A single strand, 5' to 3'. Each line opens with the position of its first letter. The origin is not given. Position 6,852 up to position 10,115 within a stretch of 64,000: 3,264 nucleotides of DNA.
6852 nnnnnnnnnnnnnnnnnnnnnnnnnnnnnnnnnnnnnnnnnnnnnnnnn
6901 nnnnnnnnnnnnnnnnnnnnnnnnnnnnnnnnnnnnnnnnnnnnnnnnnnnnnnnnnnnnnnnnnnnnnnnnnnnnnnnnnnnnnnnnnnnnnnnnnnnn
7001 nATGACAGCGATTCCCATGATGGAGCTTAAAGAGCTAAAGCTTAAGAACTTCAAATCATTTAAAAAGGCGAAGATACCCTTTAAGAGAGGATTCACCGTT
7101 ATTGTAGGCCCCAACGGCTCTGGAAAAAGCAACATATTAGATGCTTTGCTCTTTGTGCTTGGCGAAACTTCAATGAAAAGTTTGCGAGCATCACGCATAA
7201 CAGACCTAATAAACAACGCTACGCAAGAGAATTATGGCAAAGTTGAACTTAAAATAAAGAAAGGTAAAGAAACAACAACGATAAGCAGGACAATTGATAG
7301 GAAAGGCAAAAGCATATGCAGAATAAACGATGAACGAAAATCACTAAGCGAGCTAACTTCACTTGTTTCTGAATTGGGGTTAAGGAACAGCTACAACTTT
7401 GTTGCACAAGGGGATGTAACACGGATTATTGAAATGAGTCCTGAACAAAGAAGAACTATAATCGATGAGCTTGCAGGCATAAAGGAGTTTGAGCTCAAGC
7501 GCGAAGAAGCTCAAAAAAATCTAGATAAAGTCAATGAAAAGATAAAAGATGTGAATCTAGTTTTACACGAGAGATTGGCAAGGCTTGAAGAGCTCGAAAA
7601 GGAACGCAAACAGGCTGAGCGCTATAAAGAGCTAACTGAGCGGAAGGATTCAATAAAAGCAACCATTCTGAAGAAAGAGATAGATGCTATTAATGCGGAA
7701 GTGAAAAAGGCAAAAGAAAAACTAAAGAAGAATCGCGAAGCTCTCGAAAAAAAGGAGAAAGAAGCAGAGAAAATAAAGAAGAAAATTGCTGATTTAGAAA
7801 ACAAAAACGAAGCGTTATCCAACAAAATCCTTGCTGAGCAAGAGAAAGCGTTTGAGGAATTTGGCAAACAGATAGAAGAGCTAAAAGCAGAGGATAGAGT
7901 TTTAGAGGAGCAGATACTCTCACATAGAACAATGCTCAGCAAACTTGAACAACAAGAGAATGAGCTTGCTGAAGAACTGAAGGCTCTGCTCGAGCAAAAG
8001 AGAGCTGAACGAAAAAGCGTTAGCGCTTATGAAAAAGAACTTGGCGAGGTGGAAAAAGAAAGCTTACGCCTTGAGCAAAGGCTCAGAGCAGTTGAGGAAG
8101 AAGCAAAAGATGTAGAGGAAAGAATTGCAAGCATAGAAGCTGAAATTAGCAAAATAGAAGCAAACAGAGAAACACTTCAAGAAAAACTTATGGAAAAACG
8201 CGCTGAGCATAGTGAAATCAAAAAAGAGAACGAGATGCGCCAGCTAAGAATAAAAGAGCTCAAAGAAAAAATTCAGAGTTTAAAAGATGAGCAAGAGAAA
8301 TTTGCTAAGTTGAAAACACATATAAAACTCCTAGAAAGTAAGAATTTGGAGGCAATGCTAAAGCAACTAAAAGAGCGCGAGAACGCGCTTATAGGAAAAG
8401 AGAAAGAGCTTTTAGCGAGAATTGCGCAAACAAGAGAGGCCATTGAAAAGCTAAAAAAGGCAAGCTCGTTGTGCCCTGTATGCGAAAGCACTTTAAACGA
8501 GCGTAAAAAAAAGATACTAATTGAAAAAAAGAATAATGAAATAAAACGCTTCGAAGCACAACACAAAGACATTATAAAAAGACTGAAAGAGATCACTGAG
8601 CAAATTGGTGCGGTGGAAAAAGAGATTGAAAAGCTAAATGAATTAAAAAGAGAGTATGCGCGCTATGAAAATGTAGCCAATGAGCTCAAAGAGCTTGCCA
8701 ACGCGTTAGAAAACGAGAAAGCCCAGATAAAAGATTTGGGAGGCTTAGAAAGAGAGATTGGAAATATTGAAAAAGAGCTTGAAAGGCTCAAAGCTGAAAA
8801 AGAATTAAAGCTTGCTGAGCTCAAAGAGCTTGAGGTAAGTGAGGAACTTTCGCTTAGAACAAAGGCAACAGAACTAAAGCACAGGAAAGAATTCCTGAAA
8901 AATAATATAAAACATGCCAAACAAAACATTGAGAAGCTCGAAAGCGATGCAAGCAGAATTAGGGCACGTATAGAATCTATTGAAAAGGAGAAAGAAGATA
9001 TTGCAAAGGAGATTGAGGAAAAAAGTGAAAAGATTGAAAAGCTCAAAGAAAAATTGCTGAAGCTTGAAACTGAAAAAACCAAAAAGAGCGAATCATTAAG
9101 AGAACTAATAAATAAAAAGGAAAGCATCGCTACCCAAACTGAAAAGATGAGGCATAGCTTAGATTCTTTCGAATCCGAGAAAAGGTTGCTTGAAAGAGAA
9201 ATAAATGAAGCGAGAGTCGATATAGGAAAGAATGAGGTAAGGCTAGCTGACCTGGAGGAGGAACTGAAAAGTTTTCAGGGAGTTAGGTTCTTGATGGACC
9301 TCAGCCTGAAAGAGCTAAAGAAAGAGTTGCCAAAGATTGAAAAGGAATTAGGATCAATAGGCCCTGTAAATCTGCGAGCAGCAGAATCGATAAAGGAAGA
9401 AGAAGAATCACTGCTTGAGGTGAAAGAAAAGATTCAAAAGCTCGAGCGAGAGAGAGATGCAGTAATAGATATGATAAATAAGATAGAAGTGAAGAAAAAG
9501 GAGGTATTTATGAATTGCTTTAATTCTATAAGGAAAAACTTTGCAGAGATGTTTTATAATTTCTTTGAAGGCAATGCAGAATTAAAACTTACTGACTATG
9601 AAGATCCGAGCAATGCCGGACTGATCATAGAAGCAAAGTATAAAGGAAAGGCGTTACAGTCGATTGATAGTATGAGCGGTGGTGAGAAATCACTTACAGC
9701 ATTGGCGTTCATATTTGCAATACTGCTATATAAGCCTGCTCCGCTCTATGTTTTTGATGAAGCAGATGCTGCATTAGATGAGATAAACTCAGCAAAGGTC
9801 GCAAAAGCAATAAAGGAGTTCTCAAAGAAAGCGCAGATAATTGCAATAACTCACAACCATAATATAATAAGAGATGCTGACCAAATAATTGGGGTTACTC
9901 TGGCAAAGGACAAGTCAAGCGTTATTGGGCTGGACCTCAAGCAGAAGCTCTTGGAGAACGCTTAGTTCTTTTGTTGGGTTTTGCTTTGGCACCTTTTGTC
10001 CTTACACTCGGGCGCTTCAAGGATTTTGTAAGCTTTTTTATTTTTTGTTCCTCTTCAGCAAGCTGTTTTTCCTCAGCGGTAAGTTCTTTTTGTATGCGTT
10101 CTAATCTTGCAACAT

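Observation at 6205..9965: SMC-headed ATPase with a Rad50-type CPVC zinc hook instead of a hinge, translationally coupled to a polytopic membrane protein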

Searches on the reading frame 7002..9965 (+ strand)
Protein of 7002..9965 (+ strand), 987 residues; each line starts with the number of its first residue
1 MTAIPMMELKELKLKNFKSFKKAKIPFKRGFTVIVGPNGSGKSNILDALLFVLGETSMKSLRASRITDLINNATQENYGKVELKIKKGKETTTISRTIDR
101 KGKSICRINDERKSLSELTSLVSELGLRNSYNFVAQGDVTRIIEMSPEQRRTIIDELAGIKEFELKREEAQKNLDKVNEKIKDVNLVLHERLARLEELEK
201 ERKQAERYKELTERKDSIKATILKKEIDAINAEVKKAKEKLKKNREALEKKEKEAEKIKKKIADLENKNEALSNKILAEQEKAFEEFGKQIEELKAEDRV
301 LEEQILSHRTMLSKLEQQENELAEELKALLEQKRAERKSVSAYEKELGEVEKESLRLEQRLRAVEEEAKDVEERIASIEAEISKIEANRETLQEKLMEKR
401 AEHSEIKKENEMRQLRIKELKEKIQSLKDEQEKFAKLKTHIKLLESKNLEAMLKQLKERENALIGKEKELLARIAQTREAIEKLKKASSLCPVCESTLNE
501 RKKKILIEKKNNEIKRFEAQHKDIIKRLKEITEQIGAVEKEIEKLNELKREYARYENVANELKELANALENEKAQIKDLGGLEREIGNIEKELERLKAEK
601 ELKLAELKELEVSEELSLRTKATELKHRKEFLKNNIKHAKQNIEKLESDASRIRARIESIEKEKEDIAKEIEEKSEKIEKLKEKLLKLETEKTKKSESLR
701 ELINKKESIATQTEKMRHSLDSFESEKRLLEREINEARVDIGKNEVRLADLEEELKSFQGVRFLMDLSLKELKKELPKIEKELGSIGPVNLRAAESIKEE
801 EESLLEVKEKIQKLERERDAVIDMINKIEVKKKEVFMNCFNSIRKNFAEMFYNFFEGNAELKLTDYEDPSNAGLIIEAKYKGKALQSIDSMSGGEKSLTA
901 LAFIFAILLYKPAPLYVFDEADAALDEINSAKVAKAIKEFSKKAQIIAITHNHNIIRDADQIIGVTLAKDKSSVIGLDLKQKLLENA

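Call 3: search_protein_families(library=pfam, proteins=[window:7002-9965:+], max_evalue=1)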
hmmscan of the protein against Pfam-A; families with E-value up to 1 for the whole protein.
window:7002-9965:+ (987 aa): 9 families
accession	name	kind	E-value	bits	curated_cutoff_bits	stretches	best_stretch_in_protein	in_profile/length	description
PF02463.25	SMC_N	-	2.9e-41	141.7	40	1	9-971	2-217/220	RecF/RecN/SMC N terminal domain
PF13175.12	AAA_15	-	8e-14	52.5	32.1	1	7-338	1-276/374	AAA ATPase domain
PF13555.12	AAA_29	-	7.2e-10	38.9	27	1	9-53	1-46/61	P-loop containing region of AAA domain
PF13304.12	AAA_21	-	4.2e-09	37.3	27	2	31-58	1-26/304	AAA domain, putative AbiEii toxin, Type IV TA system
PF04423.19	Rad50_zn_hook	-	7.4e-05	22.9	24.3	1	472-519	3-50/52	Rad50 zinc hook motif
PF24627.1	PUMA_CC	-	0.0048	17.3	30.1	1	700-758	4-62/74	PUMA coiled-coil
PF13401.12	AAA_22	-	0.11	13.3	27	1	28-94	4-33/130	AAA domain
PF13558.12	SbcC_Walker_B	-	0.13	13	27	1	882-938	21-89/90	SbcC/RAD50-like, Walker B motif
PF01580.24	FtsK_SpoIIIE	-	0.89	9.4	24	1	23-51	36-61/221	FtsK/SpoIIIE family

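Call 4: search_protein_families(library=ncbifam, proteins=[window:7002-9965:+], max_evalue=1)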
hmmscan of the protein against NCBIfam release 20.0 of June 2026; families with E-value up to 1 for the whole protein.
window:7002-9965:+ (987 aa): 68 families (the best 25 are shown)
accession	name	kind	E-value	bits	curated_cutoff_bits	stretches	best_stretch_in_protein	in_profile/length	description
TIGR02169.1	SMC_prok_A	equivalog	1.4e-171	572.8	729.4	2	500-979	682-1165/1165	chromosome segregation protein SMC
TIGR02168.1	SMC_prok_B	equivalog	1.2e-145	487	567.35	2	506-969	701-1170/1181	chromosome segregation protein SMC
NF003034.1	PRK03918.1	equivalog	1.1e-54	185.7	700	4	7-282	1-274/878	DNA double-strand break repair ATPase Rad50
NF045487.1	ASRP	equivalog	1.5e-44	152.6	300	3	20-317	5-281/593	archaea-specific SMC-related protein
NF041035.1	Rad50_Halo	equivalog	4.5e-35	121.3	1000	3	7-396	1-386/883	DNA double-strand break repair ATPase Rad50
NF002572.0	PRK02224.1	equivalog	5.5e-32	111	1087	1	7-966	1-867/888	DNA double-strand break repair ATPase Rad50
NF041034.1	Rad50_Sulf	equivalog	1.7e-30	105.6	1000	4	7-115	1-102/872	DNA double-strand break repair ATPase Rad50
NF002244.0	PRK01156.1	equivalog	1.1e-27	96.5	847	3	7-357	1-358/895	DNA double-strand break repair ATPase Rad50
NF045780.1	TrlF_fam_ATP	equivalog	4.1e-26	92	350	2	10-485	291-765/944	TrlF family AAA-like ATPase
NF053563.1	Rkd4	equivalog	4.8e-23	81.2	860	3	9-409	3-399/747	arcadin-4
TIGR00634.1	recN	equivalog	1.1e-17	64.2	407.85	2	9-421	2-397/563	DNA repair protein RecN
TIGR00611.2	recf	equivalog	1.2e-17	64.1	172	1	9-264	1-242/339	DNA replication/repair protein RecF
NF010680.0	PRK14079.1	equivalog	1.5e-11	43.9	386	1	7-157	1-136/349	recombination protein F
TIGR02857.1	CydD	equivalog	3.8e-11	42.6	435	1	890-963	458-527/529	thiol reductant ABC exporter subunit CydD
NF008121.0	PRK10869.1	equivalog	5.8e-11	41.6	418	2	9-208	2-200/553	DNA repair protein RecN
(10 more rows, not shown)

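Call 5: find_homologous_proteins(query=window:7002-9965:+, max_evalue=1e-10)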
Query window:7002-9965:+ (987 aa): 7287 proteins with E <= 1e-10 among 8000 candidates; the best 120 are listed.
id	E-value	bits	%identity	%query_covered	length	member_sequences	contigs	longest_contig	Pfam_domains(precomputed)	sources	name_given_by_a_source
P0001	0.0e+0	1943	100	100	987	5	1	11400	PF13175.13,PF13555.13,PF02463.26,PF13304.13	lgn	-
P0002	0.0e+0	1498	78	99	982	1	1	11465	PF13476.13,PF13555.13,PF02463.26,PF04423.20,PF13304.13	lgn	-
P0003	0.0e+0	1059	59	99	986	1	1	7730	PF13175.13,PF13476.13,PF13555.13,PF02463.26,PF24161.2,PF13304.13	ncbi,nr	ncbi:MAG: chromosome segregation protein SMC [Candidatus Diapherotrites archaeon]|nr:chromosome segr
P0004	2.7e-287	974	54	99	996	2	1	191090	PF13175.13,PF13476.13,PF23649.2,PF13555.13,PF02463.26,PF24161.2,PF13304.13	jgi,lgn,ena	-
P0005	3.8e-257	874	50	99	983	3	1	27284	PF13175.13,PF13476.13,PF13555.13,PF02463.26,PF13304.13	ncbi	ncbi:MAG: AAA family ATPase [Candidatus Diapherotrites archaeon]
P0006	3.0e-256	871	50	99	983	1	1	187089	PF13175.13,PF13476.13,PF13555.13,PF02463.26,PF13304.13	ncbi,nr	ncbi:MAG: chromosome segregation protein SMC [Candidatus Diapherotrites archaeon]|nr:chromosome segr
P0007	5.1e-244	831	50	99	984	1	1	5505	PF13175.13,PF13476.13,PF13555.13,PF02463.26,PF13304.13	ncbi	ncbi:MAG: AAA family ATPase [Candidatus Pacearchaeota archaeon]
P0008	4.0e-216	738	44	99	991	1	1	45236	PF13175.13,PF13476.13,PF13555.13,PF02463.26,PF13304.13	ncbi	ncbi:MAG: AAA family ATPase [Candidatus Diapherotrites archaeon]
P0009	7.7e-207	708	44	99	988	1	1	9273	PF13175.13,PF13555.13,PF02463.26,PF13304.13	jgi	-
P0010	1.2e-204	700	45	99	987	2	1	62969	PF13175.13,PF13476.13,PF13555.13,PF02463.26,PF13304.13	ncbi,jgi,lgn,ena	-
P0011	1.7e-202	693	43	99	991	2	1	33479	PF13175.13,PF13476.13,PF13555.13,PF02463.26,PF13304.13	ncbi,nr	ncbi:MAG: AAA family ATPase [Candidatus Diapherotrites archaeon]|nr:AAA family ATPase [Candidatus Di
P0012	2.0e-202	693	44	99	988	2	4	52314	PF13175.13,PF13476.13,PF13555.13,PF02463.26,PF04423.20,PF13304.13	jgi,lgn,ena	-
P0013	6.0e-199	682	45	99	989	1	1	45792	PF13175.13,PF13476.13,PF13555.13,PF02463.26,PF13304.13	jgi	-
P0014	1.1e-198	681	58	27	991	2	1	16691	PF13175.13,PF13476.13,PF13555.13,PF02463.26,PF13304.13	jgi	-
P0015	5.5e-180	619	41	99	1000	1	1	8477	PF13175.13,PF13476.13,PF13555.13,PF02463.26,PF13304.13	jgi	jgi:chromosome segregation protein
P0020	2.2e-170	587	39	99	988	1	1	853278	PF13175.13,PF13555.13,PF02463.26,PF13304.13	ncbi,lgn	-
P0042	7.6e-157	542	38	95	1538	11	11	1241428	PF13476.13,PF14528.12,PF02463.26,PF14890.12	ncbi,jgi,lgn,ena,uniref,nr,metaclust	ncbi:MAG: chromosome segregation protein [archaeon GW2011_AR10]|uniref:DOD-type homing endonuclease 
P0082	4.1e-144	500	38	99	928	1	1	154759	PF13175.13,PF13555.13,PF02463.26,PF13304.13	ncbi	ncbi:MAG: AAA family ATPase [Candidatus Diapherotrites archaeon]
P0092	9.8e-131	456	39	47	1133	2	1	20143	PF04513.18,PF13555.13,PF13304.13,PF04136.22,PF06103.17,PF13175.13,PF06470.19,PF13476.13,PF07889.18,PF06160.18,PF02463.26,PF24161.2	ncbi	-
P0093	3.3e-130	454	34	57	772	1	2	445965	PF13514.13,PF13175.13,PF13476.13,PF13555.13,PF02463.26,PF13304.13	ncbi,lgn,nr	ncbi:MAG: AAA family ATPase [Candidatus Diapherotrites archaeon]|nr:AAA family ATPase [Candidatus Di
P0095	2.5e-126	441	35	49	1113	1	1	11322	PF13175.13,PF06470.19,PF13476.13,PF13555.13,PF02463.26,PF13304.13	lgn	-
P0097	1.2e-124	436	34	49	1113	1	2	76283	PF13175.13,PF06470.19,PF13476.13,PF04108.18,PF13555.13,PF02463.26,PF13304.13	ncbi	-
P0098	2.2e-122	428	37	46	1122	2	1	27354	PF13851.12,PF25764.2,PF13175.13,PF06470.19,PF13476.13,PF13555.13,PF02463.26,PF24161.2,PF13166.13,PF13304.13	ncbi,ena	-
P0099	2.9e-122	428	41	33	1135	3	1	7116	PF13175.13,PF06470.19,PF13476.13,PF13555.13,PF02463.26,PF24161.2,PF13304.13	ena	-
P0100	2.2e-121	425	40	35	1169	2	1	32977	PF13175.13,PF06470.19,PF13476.13,PF13555.13,PF19220.7,PF02463.26,PF24161.2,PF13304.13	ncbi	-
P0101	6.0e-121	424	29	82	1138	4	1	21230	PF13851.12,PF13175.13,PF06470.19,PF13476.13,PF04108.18,PF13555.13,PF05531.18,PF02463.26,PF13304.13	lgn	-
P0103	1.1e-119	419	32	46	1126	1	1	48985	PF13175.13,PF06470.19,PF13476.13,PF04108.18,PF13555.13,PF19220.7,PF02463.26,PF06419.18,PF13304.13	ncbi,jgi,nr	ncbi:MAG: chromosome segregation protein SMC [Candidatus Diapherotrites archaeon]|nr:chromosome segr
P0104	3.4e-119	418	36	46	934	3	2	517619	PF13175.13,PF13476.13,PF13555.13,PF02463.26,PF13304.13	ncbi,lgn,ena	-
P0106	6.7e-118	413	29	84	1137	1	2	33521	PF13175.13,PF06470.19,PF13476.13,PF04108.18,PF13555.13,PF02463.26,PF13304.13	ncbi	-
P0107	6.7e-118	413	29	84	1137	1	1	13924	PF13175.13,PF06470.19,PF13476.13,PF04108.18,PF13555.13,PF02463.26,PF13304.13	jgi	-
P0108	8.3e-118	413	29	84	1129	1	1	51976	PF13175.13,PF06470.19,PF13476.13,PF04108.18,PF13555.13,PF02463.26,PF13304.13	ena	-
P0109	3.4e-117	411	32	58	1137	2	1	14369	PF06009.20,PF13851.12,PF13175.13,PF06470.19,PF13476.13,PF04108.18,PF13555.13,PF07889.18,PF02463.26,PF24161.2,PF13304.13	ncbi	-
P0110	4.1e-117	411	41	37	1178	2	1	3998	PF13175.13,PF06470.19,PF13476.13,PF13555.13,PF02463.26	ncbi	-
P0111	1.1e-116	409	37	38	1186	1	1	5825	PF13175.13,PF06470.19,PF13476.13,PF13555.13,PF19220.7,PF02463.26,PF24161.2,PF13304.13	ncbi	-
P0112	1.2e-115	406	31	48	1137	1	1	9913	PF13175.13,PF06470.19,PF13476.13,PF04108.18,PF13555.13,PF02463.26,PF13304.13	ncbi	-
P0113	7.4e-115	403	35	43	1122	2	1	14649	PF13175.13,PF06470.19,PF13476.13,PF04108.18,PF13555.13,PF02463.26,PF13304.13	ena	-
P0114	7.6e-114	400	34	47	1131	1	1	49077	PF28422.1,PF04108.18,PF13555.13,PF13166.13,PF13304.13,PF08614.17,PF13175.13,PF06470.19,PF13476.13,PF19220.7,PF07889.18,PF02463.26,PF24161.2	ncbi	-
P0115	3.7e-112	394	42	28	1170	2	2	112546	PF13175.13,PF06470.19,PF13476.13,PF13555.13,PF02463.26,PF13304.13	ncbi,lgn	-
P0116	7.7e-112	393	34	43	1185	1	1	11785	PF13175.13,PF06470.19,PF13476.13,PF13555.13,PF02463.26,PF24161.2,PF13304.13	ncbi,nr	ncbi:MAG: chromosome segregation protein SMC [Candidatus Diapherotrites archaeon]|nr:chromosome segr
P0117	1.6e-111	392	33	47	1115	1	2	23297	PF05266.20,PF04513.18,PF04108.18,PF13555.13,PF13304.13,PF13175.13,PF06470.19,PF13476.13,PF19220.7,PF07889.18,PF02463.26,PF24161.2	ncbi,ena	-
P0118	2.1e-111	392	41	35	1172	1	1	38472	PF13870.12,PF13555.13,PF26095.1,PF13304.13,PF08614.17,PF17675.7,PF13175.13,PF06470.19,PF13476.13,PF19220.7,PF28367.1,PF02463.26,PF24161.2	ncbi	-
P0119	5.4e-111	391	38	35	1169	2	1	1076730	PF13175.13,PF06470.19,PF13555.13,PF02463.26,PF13304.13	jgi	jgi:chromosome segregation protein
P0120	3.2e-110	388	38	41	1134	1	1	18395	PF13175.13,PF06470.19,PF13476.13,PF13555.13,PF19220.7,PF02463.26,PF24161.2,PF13304.13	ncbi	-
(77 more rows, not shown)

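Call 13: find_encoding_contigs(protein=P0042, flank=10000, max_places=1)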
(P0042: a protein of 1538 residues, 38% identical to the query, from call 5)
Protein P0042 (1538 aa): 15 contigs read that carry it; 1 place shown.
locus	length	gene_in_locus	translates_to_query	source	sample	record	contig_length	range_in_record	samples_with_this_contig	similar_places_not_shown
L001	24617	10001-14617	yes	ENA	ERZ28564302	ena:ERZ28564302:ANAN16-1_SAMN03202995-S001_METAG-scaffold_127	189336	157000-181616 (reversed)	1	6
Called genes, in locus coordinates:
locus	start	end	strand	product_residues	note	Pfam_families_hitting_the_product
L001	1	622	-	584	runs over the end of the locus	PF13522:GATase_6, PF13537:GATase_7, PF01380:SIS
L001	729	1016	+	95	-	PF00352:TBP (weak)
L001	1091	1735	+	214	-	PF13197:DUF4013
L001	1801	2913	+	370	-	PF13398:Peptidase_M50B (weak), PF02163:Peptidase_M50, PF00571:CBS (faint)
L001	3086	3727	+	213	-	PF09622:DUF2391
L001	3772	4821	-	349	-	PF13528:Glyco_trans_1_3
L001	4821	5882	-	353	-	PF13528:Glyco_trans_1_3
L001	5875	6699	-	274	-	-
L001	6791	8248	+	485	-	-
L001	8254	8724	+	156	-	-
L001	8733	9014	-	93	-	PF00935:Ribosomal_L44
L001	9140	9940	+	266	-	-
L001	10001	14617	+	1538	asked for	PF02463:SMC_N (weak), PF13476:AAA_23 (weak), PF14890:Intein_splicing, PF14528:LAGLIDADG_3, PF02463:SMC_N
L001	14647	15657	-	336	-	PF13623:SurA_N_2 (faint), PF13624:SurA_N_3 (weak), PF13145:Rotamase_2, PF13616:Rotamase_3, PF00639:Rotamase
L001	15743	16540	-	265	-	PF01988:VIT1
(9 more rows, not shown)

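Call 14: find_encoding_contigs(protein=P0004, flank=10000, max_places=1)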
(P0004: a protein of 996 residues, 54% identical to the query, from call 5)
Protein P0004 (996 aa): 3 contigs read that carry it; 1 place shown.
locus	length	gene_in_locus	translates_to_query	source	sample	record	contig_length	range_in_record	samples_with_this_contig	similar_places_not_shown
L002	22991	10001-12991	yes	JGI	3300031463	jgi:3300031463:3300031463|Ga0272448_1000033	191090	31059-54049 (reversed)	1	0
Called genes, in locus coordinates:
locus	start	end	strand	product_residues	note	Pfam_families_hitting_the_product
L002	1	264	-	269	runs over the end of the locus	PF01564:Spermine_synth, PF03602:Cons_hypoth95, PF05175:MTS (weak), PF09445:Methyltransf_15 (weak), PF13847:Methyltransf_31 (weak), PF08241:Methyltransf_11 (weak), PF13649:Methyltransf_25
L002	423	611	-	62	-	PF03966:Trm112p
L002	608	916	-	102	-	PF14358:DUF4405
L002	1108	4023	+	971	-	PF05872:HerA_C (faint), PF01935:DUF87, PF01978:TrmB (faint)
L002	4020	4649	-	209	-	PF14602:Hexapep_2 (faint), PF25084:LbH_EIF2B, PF00132:Hexapep, PF25087:GMPPB_C, PF24894:Hexapep_GlmU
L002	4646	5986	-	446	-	PF02878:PGM_PMM_I, PF02879:PGM_PMM_II, PF02880:PGM_PMM_III, PF00408:PGM_PMM_IV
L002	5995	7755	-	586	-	PF13522:GATase_6, PF13537:GATase_7, PF01380:SIS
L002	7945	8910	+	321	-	PF12840:HTH_20, PF05124:S_layer_C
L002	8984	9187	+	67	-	-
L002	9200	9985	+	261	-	PF10110:GPDPase_memb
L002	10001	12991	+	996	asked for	PF02463:SMC_N, PF13175:AAA_15, PF13304:AAA_21, PF13476:AAA_23, PF13555:AAA_29, PF23649:FKBP15 (weak), PF24161:CCDC39 (weak)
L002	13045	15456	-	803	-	PF05362:Lon_C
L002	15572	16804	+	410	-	PF00266:Aminotran_5, PF00155:Aminotran_1_2 (weak)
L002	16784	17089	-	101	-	PF00428:Ribosomal_60s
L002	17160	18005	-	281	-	PF00466:Ribosomal_L10, PF17777:RL10P_insert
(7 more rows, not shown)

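Call 15: find_encoding_contigs(protein=P0020, flank=10000, max_places=1)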
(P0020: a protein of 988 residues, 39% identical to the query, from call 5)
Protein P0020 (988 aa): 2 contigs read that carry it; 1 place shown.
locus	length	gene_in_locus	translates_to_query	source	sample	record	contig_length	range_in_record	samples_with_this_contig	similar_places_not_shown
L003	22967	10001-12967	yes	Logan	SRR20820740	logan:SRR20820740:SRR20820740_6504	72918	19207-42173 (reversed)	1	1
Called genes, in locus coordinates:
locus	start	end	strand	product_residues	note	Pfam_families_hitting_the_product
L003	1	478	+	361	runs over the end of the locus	PF00579:tRNA-synt_1b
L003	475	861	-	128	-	-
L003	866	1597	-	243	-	-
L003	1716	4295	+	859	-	PF01935:DUF87, PF03413:PepSY (faint)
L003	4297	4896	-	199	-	PF24894:Hexapep_GlmU (faint), PF25084:LbH_EIF2B, PF14602:Hexapep_2 (faint), PF00132:Hexapep, PF25087:GMPPB_C, PF00132:Hexapep (weak)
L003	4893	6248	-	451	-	PF02878:PGM_PMM_I, PF02879:PGM_PMM_II, PF02880:PGM_PMM_III, PF00408:PGM_PMM_IV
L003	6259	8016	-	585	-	PF13230:GATase_4 (weak), PF13522:GATase_6, PF13537:GATase_7, PF01380:SIS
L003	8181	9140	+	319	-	PF05124:S_layer_C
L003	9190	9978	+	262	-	-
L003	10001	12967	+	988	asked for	PF02463:SMC_N, PF13175:AAA_15, PF13304:AAA_21, PF13555:AAA_29, PF02463:SMC_N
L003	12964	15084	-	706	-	PF05362:Lon_C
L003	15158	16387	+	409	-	PF01494:FAD_binding_3, PF12831:FAD_oxidored (weak), PF22578:GGR_cat (weak)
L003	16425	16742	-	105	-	PF00428:Ribosomal_60s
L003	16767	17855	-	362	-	PF00466:Ribosomal_L10, PF17777:RL10P_insert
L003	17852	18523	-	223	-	PF00687:Ribosomal_L1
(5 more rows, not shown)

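Call 16: find_encoding_contigs(protein=P0103, flank=10000, max_places=1)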
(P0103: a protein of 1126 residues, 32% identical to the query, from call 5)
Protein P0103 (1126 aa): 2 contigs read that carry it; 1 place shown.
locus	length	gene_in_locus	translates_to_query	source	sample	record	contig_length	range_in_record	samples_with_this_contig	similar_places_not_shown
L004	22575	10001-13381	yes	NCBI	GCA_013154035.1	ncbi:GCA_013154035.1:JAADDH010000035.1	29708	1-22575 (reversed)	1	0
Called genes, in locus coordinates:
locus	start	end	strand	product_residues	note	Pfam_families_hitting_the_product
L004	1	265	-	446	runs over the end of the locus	PF00224:PK, PF03328:HpcH_HpaI (faint), PF02887:PK_C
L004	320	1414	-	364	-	PF00535:Glycos_transf_2, PF13641:Glyco_tranf_2_3, PF13506:Glyco_transf_21, PF13632:Glyco_trans_2_3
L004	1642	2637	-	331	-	PF00814:TsaD, PF22521:HypF_C_2 (weak)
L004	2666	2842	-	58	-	PF01599:Ribosomal_S27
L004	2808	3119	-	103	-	PF01282:Ribosomal_S24e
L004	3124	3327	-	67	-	PF06093:Spt4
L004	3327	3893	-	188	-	PF03876:SHS2_Rpb7-N, PF00575:S1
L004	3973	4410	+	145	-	-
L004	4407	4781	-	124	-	PF18477:PIN_9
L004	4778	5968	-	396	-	PF00009:GTP_EFTU, PF03193:RsgA_GTPase (weak), PF03144:GTP_EFTU_D2, PF09173:eIF2_C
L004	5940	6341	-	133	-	PF01092:Ribosomal_S6e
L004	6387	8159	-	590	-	PF00009:GTP_EFTU, PF01926:MMR_HSR1 (weak), PF03144:GTP_EFTU_D2, PF11987:IF-2, PF14578:GTP_EFTU_D4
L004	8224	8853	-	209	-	PF00334:NDK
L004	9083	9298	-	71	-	PF01246:Ribosomal_L24e, PF06467:zf-FCS (weak)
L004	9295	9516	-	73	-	PF01200:Ribosomal_S28e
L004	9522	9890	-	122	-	PF01248:Ribosomal_L7Ae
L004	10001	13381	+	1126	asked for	PF02463:SMC_N, PF13175:AAA_15, PF13304:AAA_21 (weak), PF13476:AAA_23, PF13555:AAA_29, PF06470:SMC_hinge, PF19220:Rod_CreS (weak), PF13304:AAA_21, +2 more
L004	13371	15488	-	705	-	PF05362:Lon_C, PF13541:ChlI (weak)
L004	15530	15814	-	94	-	-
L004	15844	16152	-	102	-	-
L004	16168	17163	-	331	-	PF00466:Ribosomal_L10, PF17777:RL10P_insert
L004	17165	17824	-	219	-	PF00687:Ribosomal_L1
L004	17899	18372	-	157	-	PF03946:Ribosomal_L11_N, PF00298:Ribosomal_L11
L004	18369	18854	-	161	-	PF03439:Spt5-NGN, PF00467:KOW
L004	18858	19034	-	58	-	PF00584:SecE (weak)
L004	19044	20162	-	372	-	PF00091:Tubulin, PF12327:FtsZ_C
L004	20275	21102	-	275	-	PF01975:SurE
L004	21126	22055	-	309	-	PF01035:DNA_binding_1, PF04493:Endonuclease_5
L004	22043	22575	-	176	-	?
